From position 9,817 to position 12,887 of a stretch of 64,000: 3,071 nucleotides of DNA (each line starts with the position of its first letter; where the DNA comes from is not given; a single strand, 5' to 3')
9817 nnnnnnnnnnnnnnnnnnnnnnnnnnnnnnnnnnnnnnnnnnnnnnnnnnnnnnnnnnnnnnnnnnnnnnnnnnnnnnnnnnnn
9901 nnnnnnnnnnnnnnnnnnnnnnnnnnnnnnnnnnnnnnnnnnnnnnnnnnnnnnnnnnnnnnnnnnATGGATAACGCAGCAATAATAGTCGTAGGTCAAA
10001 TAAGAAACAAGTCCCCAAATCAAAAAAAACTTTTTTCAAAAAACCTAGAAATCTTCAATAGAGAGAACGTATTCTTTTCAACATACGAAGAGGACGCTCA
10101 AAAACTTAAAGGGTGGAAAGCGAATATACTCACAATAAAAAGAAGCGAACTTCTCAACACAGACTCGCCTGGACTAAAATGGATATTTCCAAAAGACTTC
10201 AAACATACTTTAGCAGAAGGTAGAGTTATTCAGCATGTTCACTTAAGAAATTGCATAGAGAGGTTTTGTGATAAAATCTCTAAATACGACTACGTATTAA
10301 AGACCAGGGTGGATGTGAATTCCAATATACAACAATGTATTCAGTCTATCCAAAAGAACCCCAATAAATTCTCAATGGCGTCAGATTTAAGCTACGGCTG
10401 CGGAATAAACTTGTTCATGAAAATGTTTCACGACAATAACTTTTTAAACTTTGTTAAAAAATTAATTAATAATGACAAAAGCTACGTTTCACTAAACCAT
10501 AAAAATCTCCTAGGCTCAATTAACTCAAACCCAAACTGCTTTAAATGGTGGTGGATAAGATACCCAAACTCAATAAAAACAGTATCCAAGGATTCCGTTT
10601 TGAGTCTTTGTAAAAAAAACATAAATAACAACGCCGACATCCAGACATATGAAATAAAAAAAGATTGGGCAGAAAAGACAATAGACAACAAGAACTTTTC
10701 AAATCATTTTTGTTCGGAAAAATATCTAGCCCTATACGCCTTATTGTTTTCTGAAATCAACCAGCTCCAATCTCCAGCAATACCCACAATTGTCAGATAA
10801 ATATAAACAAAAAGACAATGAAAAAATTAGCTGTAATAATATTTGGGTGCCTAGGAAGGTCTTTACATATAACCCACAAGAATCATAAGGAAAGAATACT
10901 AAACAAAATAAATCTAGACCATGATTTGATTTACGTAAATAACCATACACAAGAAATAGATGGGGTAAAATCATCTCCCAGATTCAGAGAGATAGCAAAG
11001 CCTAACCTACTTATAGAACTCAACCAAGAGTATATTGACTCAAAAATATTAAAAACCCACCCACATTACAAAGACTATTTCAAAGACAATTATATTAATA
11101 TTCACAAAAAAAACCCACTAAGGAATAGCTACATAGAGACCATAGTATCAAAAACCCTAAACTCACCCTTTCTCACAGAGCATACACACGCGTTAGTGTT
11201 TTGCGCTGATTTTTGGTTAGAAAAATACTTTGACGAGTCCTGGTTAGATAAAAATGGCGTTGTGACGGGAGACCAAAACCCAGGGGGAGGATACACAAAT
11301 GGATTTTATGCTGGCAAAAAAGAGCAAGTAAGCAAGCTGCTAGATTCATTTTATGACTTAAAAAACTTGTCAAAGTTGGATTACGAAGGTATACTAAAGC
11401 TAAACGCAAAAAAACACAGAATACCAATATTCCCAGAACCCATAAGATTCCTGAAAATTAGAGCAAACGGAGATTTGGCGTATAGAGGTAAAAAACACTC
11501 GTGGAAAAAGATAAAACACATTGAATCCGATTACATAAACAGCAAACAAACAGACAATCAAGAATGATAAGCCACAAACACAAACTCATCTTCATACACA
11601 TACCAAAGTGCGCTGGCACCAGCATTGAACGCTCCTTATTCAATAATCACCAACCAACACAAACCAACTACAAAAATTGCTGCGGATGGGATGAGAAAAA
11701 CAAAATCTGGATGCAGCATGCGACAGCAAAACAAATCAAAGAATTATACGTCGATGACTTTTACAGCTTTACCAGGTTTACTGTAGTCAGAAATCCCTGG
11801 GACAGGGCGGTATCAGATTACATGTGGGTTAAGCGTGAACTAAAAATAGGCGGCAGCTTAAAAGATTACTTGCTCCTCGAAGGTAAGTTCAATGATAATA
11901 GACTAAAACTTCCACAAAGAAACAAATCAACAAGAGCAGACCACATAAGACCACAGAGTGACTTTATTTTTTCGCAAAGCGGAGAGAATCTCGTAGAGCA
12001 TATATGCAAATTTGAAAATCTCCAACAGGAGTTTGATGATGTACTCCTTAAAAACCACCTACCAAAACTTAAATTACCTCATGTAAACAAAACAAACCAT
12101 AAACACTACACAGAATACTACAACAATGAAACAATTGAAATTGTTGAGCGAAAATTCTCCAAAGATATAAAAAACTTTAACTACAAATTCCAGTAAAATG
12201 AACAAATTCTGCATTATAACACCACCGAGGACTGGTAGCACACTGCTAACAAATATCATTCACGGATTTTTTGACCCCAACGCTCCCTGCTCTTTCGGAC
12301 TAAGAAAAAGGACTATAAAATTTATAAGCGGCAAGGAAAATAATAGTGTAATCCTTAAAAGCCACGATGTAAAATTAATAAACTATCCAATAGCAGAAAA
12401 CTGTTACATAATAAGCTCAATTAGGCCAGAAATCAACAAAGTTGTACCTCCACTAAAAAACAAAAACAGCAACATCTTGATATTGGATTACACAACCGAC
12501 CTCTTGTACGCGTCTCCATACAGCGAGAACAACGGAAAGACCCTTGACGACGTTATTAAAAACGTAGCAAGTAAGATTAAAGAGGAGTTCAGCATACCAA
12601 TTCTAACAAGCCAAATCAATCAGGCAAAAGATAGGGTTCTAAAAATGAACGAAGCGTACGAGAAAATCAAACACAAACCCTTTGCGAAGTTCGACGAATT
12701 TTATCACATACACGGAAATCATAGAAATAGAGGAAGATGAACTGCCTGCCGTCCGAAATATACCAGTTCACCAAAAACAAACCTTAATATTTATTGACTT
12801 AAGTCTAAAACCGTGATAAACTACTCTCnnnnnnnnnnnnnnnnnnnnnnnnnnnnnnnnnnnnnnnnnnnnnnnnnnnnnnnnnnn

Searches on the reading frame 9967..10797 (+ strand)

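Call 7: search_protein_families(library=pfam, proteins=[window:9967-10797:+], max_evalue=0.1)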
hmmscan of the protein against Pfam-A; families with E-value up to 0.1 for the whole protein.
window:9967-10797:+ (277 aa): 1 family
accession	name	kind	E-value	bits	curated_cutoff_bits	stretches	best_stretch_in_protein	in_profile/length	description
PF03401.19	TctC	-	0.052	13.5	27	1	104-163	75-134/274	Tripartite tricarboxylate transporter family receptor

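Call 85: search_protein_families(library=ncbifam, proteins=[window:9967-10797:+], max_evalue=0.01)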
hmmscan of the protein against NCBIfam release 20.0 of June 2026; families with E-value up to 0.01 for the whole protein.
window:9967-10797:+ (277 aa): 1 family
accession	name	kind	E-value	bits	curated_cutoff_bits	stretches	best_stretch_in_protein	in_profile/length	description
TIGR02760.1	TraI_TIGR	equivalog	0.0062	14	929.85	1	3-141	1798-1921/1960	conjugative transfer relaxase/helicase TraI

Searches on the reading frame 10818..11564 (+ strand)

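Call 8: search_protein_families(library=pfam, proteins=[window:10818-11564:+], max_evalue=0.1)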
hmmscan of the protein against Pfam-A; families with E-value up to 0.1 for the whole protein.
window:10818-11564:+ (249 aa): 1 family
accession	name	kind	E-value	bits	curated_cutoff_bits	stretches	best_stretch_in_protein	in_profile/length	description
PF16418.11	CNOT1_HEAT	-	0.05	14.2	27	0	186-226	85-125/150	CCR4-NOT transcription complex subunit 1 HEAT repeat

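Call 85: search_protein_families(library=ncbifam, proteins=[window:10818-11564:+], max_evalue=0.01)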
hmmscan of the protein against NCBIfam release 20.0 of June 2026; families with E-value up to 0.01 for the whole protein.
window:10818-11564:+ (249 aa): 0 families

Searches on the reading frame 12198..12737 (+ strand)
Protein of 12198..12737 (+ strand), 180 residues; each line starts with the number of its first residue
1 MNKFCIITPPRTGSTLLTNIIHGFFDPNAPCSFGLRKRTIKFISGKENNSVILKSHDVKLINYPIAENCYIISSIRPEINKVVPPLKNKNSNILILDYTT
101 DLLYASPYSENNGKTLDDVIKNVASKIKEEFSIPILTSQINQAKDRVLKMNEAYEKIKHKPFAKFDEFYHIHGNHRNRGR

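Call 8: search_protein_families(library=pfam, proteins=[window:12198-12737:+], max_evalue=0.1)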
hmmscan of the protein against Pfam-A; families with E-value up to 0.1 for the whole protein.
window:12198-12737:+ (180 aa): 1 family
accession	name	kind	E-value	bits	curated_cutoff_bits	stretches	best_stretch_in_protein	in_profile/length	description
PF03513.19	Cloacin_immun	-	0.032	15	25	1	88-143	11-65/80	Cloacin immunity protein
